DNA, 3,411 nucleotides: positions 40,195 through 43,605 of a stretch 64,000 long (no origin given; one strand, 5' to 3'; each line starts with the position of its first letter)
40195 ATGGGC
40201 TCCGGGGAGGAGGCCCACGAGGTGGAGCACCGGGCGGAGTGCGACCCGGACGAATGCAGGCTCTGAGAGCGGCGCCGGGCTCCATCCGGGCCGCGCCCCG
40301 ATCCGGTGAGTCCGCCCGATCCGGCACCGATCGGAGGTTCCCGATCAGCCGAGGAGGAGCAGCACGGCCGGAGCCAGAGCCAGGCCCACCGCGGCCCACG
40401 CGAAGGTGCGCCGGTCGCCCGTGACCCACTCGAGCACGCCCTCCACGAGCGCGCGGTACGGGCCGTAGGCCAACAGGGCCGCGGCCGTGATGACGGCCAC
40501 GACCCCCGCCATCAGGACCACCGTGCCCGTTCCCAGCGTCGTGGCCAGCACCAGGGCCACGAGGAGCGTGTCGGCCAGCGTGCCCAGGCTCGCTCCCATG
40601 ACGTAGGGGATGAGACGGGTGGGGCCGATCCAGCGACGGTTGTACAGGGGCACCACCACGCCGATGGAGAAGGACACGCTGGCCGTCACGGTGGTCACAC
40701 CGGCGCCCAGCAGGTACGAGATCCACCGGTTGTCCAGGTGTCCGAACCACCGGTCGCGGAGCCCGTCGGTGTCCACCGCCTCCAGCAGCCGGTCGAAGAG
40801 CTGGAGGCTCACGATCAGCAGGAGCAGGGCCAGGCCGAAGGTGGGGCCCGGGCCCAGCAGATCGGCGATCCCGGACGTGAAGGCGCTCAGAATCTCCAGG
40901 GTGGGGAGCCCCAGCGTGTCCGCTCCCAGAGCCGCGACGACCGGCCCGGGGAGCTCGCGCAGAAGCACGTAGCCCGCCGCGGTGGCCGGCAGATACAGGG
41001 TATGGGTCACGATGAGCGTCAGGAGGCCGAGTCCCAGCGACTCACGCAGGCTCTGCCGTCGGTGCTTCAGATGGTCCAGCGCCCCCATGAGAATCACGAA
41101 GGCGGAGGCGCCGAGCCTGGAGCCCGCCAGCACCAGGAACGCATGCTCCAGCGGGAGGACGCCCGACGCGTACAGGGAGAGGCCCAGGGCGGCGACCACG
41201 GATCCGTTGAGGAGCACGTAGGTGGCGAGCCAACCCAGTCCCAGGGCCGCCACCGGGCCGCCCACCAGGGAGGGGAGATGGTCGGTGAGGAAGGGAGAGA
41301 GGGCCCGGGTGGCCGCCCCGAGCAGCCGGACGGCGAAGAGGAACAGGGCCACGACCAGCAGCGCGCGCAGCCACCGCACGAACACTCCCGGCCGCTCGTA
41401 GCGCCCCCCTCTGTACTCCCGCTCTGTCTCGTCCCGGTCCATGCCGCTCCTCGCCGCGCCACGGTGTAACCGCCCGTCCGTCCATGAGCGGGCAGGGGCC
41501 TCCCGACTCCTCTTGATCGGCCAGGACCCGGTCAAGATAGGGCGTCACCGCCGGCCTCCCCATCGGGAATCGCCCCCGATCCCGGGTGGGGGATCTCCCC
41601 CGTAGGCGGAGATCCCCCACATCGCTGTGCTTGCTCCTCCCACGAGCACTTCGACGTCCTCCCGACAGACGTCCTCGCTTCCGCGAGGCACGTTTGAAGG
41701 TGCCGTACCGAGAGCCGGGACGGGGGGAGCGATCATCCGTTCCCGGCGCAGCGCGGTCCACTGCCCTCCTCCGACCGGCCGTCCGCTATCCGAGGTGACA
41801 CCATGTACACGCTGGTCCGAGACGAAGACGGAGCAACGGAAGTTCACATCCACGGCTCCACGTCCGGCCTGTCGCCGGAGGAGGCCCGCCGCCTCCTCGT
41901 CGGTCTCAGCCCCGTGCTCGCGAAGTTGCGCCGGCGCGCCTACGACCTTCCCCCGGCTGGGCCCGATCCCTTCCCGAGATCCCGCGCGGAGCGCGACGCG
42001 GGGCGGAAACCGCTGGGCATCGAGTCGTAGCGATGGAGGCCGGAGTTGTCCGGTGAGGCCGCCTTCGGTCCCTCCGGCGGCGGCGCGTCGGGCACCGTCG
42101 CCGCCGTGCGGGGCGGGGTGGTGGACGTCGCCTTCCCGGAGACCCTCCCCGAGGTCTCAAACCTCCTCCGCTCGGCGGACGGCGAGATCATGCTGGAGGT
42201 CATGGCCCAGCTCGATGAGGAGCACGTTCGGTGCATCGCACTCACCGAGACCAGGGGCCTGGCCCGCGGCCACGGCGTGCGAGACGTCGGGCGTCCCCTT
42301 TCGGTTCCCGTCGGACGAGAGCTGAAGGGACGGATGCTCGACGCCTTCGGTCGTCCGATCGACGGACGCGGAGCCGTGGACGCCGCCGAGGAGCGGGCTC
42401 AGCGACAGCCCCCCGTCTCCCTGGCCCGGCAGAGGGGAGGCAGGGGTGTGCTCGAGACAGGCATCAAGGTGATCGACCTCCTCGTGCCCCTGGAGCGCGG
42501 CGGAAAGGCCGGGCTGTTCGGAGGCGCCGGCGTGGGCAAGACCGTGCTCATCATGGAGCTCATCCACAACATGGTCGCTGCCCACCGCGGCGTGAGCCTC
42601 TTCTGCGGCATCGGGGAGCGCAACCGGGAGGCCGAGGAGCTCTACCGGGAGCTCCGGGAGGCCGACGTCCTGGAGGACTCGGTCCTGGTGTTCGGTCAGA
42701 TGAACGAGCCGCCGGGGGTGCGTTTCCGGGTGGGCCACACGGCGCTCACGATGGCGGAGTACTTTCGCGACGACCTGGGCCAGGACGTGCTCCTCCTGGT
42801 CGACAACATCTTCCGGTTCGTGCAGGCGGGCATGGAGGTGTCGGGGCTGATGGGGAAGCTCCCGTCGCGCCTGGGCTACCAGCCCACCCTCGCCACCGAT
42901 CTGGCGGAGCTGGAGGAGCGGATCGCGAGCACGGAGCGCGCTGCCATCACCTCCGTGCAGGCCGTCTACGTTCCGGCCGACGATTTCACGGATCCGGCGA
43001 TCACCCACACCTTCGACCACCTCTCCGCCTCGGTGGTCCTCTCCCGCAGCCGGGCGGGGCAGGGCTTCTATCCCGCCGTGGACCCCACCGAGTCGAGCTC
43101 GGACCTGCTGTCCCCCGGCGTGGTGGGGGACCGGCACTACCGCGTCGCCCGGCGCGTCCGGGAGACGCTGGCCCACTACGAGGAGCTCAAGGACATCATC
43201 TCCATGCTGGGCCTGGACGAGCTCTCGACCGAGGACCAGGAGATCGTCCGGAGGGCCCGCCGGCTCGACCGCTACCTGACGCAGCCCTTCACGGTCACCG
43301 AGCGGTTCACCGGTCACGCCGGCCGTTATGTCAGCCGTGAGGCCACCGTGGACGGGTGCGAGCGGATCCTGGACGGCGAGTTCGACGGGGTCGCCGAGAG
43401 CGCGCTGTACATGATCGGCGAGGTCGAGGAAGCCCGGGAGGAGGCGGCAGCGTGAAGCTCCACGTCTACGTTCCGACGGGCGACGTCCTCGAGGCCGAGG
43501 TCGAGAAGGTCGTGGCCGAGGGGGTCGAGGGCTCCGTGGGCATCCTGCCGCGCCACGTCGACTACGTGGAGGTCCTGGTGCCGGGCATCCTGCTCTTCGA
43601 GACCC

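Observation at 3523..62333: Island-wide regulon: phased tandem boxes at fixed distance from -10 in 13 promoters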

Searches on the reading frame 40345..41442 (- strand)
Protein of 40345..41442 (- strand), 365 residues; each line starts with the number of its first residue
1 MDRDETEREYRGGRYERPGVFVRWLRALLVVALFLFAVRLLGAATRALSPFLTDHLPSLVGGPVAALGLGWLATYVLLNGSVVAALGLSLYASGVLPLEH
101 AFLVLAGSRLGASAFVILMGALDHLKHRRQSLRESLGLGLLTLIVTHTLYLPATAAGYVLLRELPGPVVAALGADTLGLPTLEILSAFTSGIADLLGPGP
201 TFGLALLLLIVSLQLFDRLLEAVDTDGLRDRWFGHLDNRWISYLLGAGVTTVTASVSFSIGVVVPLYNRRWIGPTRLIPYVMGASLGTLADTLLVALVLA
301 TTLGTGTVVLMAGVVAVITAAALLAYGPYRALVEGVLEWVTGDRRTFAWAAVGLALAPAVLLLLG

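Call 20: search_protein_families(library=pfam, proteins=[window:40345-41442:-])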
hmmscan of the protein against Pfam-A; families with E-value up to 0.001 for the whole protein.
window:40345-41442:- (365 aa): 1 family
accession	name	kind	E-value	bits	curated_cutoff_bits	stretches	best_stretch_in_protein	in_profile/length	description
PF02690.20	Na_Pi_cotrans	-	6.6e-17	62.3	29.1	2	208-318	1-108/137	Na+/Pi-cotransporter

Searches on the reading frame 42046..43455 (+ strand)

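Call 39: search_protein_families(library=pfam, proteins=[window:42046-43455:+])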
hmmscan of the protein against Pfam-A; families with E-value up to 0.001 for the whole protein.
window:42046-43455:+ (469 aa): 3 families
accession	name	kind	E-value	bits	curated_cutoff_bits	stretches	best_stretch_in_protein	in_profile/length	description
PF00006.31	ATP-synt_ab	-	4.2e-70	236.1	29.5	1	139-352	1-213/213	ATP synthase alpha/beta family, nucleotide-binding domain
PF22919.1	ATP-synt_VA_C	-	5.8e-11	42.8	24.7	1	358-422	6-72/101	C-terminal domain of V and A type ATP synthase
PF02874.29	ATP-synt_ab_N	-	3.3e-10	40.8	20.9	1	19-82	2-69/69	ATP synthase alpha/beta family, beta-barrel domain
